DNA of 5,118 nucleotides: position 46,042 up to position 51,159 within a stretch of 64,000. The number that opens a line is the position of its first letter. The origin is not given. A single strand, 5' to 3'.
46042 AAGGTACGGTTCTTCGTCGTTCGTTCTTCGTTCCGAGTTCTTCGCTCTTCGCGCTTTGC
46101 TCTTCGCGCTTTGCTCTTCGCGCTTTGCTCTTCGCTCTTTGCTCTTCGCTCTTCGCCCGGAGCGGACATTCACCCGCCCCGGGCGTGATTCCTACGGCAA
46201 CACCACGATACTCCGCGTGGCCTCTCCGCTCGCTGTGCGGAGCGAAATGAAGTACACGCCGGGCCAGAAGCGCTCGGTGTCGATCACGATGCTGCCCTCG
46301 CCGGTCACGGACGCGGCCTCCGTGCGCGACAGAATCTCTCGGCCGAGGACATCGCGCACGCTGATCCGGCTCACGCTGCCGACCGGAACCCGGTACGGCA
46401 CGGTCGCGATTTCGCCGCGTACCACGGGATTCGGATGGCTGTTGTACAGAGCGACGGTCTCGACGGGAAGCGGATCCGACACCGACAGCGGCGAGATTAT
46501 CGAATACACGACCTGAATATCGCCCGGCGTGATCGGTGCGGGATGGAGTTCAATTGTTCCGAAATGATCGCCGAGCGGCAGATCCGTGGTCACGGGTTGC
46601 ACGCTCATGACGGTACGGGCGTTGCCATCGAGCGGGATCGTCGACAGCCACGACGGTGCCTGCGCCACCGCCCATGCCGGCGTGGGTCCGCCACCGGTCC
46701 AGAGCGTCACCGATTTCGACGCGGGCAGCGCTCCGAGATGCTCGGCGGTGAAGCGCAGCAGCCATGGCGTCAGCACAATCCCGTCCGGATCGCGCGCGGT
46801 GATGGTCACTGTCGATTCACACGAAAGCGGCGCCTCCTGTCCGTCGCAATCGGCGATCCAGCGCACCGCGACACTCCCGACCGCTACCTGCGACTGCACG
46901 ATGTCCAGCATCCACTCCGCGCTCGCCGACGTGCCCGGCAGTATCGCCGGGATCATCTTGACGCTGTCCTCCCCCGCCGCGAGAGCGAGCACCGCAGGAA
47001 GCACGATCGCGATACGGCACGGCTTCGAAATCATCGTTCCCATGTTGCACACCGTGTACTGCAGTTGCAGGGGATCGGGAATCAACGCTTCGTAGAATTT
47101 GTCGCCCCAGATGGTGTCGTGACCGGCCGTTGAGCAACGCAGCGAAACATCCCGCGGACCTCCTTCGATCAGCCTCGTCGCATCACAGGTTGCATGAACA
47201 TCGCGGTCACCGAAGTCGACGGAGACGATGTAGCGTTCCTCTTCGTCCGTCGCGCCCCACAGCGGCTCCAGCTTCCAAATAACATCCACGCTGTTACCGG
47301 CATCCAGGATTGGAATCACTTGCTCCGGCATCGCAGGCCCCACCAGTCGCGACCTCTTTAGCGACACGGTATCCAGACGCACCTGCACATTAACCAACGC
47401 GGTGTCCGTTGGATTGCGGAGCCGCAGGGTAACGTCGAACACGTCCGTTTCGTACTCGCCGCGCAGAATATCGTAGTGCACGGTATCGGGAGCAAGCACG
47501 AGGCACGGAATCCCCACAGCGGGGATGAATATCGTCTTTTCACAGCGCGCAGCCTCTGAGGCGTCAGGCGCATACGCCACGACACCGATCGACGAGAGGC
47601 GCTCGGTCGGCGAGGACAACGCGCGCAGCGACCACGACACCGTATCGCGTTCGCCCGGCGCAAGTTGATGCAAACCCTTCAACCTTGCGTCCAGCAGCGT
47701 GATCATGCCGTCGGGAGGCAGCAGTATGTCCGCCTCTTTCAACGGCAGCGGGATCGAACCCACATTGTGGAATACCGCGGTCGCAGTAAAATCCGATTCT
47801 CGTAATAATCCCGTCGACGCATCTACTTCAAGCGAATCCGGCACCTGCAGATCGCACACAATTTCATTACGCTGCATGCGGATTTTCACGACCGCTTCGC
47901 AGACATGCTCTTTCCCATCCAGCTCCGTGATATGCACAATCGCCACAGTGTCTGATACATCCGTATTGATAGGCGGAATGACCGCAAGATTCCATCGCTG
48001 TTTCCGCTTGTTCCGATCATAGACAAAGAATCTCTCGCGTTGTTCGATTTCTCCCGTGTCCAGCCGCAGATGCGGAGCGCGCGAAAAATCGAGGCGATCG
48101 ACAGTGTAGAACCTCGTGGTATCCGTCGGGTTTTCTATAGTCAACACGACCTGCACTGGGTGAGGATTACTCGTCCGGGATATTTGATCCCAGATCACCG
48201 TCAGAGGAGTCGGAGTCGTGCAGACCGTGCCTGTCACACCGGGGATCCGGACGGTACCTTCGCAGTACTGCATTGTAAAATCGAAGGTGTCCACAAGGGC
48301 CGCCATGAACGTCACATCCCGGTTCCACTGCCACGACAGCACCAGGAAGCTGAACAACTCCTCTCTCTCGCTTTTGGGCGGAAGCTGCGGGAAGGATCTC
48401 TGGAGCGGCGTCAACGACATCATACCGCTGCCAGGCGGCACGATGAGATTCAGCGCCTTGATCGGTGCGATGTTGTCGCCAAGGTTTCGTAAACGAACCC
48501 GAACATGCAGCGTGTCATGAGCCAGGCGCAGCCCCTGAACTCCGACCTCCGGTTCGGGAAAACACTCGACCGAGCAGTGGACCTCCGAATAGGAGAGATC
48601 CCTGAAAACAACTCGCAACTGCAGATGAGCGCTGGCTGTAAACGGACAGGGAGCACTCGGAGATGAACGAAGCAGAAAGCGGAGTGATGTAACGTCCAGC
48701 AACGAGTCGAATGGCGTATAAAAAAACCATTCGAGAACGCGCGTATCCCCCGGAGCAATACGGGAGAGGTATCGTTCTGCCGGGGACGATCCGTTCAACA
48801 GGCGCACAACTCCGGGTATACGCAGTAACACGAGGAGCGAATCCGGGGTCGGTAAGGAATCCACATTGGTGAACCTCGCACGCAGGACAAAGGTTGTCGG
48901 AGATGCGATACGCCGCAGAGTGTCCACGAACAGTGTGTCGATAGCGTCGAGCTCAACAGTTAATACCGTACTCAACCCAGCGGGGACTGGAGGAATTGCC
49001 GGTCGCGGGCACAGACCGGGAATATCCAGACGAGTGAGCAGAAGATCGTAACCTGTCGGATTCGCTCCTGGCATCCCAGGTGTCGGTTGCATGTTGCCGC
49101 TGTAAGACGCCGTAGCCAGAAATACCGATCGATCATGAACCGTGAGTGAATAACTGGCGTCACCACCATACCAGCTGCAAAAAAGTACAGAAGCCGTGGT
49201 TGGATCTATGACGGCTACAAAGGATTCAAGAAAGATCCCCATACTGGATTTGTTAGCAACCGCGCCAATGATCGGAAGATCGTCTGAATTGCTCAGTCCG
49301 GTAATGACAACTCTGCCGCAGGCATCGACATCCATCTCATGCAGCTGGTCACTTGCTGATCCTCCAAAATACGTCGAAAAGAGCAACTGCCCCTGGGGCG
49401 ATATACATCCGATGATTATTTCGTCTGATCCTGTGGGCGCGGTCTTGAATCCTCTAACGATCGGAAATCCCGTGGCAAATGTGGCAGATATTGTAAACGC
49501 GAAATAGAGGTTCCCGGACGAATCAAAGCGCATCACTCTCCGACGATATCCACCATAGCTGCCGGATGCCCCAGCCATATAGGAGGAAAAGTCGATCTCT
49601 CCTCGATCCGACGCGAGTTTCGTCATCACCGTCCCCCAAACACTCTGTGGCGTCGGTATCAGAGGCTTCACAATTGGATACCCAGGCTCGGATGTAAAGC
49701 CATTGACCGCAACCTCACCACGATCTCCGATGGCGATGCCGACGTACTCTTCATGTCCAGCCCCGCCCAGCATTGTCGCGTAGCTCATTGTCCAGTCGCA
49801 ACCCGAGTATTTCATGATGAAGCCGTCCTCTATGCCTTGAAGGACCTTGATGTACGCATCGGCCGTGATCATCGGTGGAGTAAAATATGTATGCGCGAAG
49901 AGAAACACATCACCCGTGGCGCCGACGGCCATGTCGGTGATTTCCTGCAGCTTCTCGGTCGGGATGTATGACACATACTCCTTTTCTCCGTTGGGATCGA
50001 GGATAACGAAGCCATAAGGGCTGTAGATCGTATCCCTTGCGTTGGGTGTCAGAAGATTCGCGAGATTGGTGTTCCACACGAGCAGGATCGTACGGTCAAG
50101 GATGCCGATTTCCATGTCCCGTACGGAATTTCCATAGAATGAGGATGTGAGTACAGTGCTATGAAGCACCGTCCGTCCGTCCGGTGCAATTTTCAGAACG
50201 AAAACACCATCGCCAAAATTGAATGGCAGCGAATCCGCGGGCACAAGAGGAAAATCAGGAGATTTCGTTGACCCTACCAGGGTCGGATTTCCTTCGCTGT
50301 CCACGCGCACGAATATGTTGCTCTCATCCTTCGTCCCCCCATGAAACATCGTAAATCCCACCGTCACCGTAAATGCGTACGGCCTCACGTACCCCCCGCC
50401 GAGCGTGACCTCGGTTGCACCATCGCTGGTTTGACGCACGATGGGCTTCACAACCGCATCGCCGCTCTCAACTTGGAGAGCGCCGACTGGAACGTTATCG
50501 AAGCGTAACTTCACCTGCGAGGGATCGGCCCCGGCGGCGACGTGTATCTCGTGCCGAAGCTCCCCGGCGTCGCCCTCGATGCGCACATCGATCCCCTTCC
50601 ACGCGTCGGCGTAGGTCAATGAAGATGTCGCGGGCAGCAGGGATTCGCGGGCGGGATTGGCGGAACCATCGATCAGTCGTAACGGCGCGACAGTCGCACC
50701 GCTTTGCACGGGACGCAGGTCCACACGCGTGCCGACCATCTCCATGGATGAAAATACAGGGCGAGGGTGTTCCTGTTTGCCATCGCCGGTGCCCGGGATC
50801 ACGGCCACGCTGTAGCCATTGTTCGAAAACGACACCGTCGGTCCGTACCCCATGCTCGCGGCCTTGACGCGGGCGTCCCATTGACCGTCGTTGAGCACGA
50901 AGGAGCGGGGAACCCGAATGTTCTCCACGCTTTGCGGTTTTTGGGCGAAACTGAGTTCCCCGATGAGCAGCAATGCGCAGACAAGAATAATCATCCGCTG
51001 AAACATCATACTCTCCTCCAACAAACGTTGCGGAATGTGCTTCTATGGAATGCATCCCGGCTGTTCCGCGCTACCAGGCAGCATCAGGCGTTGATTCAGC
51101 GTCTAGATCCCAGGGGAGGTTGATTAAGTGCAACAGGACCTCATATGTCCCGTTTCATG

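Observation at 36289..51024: Three tandem giant T9SS-secreted SBBP-repeat paralogs with conserved ends and divergent centres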

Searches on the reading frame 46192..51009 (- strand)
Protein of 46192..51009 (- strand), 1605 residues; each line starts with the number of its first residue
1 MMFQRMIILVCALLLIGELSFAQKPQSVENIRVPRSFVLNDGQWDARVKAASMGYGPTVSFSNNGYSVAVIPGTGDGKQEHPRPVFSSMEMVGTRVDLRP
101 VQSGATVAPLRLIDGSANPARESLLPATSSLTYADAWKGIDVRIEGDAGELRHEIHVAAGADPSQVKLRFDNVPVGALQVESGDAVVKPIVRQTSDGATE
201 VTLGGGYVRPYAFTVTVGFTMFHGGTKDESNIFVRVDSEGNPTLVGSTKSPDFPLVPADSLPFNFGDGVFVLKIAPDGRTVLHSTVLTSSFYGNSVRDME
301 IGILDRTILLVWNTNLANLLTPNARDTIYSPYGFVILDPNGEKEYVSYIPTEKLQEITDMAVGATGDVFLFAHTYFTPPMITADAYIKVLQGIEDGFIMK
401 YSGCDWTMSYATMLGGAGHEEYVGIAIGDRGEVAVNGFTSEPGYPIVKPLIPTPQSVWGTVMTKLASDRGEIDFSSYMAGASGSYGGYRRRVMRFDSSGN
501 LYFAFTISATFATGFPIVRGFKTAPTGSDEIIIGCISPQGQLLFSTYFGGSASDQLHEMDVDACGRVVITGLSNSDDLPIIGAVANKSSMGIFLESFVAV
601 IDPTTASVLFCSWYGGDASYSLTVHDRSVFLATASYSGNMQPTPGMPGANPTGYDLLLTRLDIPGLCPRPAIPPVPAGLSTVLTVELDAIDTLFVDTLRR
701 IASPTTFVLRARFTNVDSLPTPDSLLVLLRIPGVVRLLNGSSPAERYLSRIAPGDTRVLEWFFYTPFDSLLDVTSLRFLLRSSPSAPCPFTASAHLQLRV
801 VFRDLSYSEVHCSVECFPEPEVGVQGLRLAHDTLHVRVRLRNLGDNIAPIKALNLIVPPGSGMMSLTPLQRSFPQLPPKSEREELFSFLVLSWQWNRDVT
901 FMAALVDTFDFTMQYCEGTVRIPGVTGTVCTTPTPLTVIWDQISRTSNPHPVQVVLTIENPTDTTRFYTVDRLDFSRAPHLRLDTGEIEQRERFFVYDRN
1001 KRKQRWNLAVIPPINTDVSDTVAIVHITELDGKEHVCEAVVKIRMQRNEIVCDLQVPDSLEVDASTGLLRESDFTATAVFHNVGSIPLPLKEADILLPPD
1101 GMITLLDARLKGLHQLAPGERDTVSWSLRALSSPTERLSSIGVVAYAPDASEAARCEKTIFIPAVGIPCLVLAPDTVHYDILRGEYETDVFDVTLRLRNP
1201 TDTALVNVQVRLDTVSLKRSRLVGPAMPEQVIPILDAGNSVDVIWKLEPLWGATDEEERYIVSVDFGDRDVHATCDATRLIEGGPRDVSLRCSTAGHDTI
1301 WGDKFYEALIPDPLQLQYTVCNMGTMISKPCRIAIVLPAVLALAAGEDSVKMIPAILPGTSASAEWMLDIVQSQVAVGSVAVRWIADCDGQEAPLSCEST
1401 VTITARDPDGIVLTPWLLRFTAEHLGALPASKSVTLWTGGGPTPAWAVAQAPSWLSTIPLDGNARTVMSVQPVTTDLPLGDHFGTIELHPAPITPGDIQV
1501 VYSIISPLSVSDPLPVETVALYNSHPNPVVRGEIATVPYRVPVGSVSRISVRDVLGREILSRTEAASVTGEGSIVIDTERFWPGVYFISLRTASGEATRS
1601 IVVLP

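Call 5: search_protein_families(library=pfam, proteins=[window:46192-51009:-], max_evalue=0.01)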
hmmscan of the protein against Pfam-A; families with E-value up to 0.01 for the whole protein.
window:46192-51009:- (1605 aa): 2 families
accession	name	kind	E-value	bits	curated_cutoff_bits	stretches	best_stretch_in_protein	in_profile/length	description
PF25778.1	DUF7948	-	2.4e-14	54.3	27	1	37-173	1-147/214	Domain of unknown function (DUF7948)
PF18962.6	Por_Secre_tail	-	0.00084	20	27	1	1526-1603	3-75/75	Secretion system C-terminal sorting domain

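Call 6: search_protein_families(library=ncbifam, proteins=[window:46192-51009:-], max_evalue=0.01)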
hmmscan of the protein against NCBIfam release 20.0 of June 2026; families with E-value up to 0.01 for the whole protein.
window:46192-51009:- (1605 aa): 1 family
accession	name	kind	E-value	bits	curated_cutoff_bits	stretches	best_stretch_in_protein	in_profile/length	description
TIGR04183.1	Por_Secre_tail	domain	5.2e-06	26.3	23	1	1526-1603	3-71/72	T9SS type A sorting domain-containing protein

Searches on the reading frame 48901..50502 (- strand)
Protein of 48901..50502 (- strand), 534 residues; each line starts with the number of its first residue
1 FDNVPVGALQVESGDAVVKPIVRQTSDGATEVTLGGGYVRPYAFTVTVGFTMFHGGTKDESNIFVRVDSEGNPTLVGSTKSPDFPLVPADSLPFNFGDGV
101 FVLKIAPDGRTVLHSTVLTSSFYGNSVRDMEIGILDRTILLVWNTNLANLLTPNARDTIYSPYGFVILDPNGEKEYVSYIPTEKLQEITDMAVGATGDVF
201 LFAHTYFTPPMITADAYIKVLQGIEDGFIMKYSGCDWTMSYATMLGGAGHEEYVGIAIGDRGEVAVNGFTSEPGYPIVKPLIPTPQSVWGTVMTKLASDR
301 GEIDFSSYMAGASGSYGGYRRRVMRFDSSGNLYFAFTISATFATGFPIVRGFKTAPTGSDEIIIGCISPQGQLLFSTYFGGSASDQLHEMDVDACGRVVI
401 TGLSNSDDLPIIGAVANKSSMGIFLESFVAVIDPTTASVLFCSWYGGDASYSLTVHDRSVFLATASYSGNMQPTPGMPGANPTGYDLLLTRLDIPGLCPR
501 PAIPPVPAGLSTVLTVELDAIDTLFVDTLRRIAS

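Call 40: search_protein_families(library=pfam, proteins=[window:48901-50502:-], max_evalue=10)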
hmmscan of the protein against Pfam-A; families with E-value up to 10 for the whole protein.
window:48901-50502:- (534 aa): 2 families
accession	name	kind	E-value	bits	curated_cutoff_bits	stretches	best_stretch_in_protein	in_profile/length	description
PF06739.17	SBBP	-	0.077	13.4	20.5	1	375-410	2-38/38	Beta-propeller repeat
PF02730.20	AFOR_N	-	0.12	12.5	29.8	1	356-408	66-115/199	Aldehyde ferredoxin oxidoreductase, N-terminal domain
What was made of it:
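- On SBBP beta-propeller repeat proteins (PF06739): On the central fragments at E<=10, only C matches, at E 0.077 and 13.4 bits against a cut-off of 20.5 (call 40).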
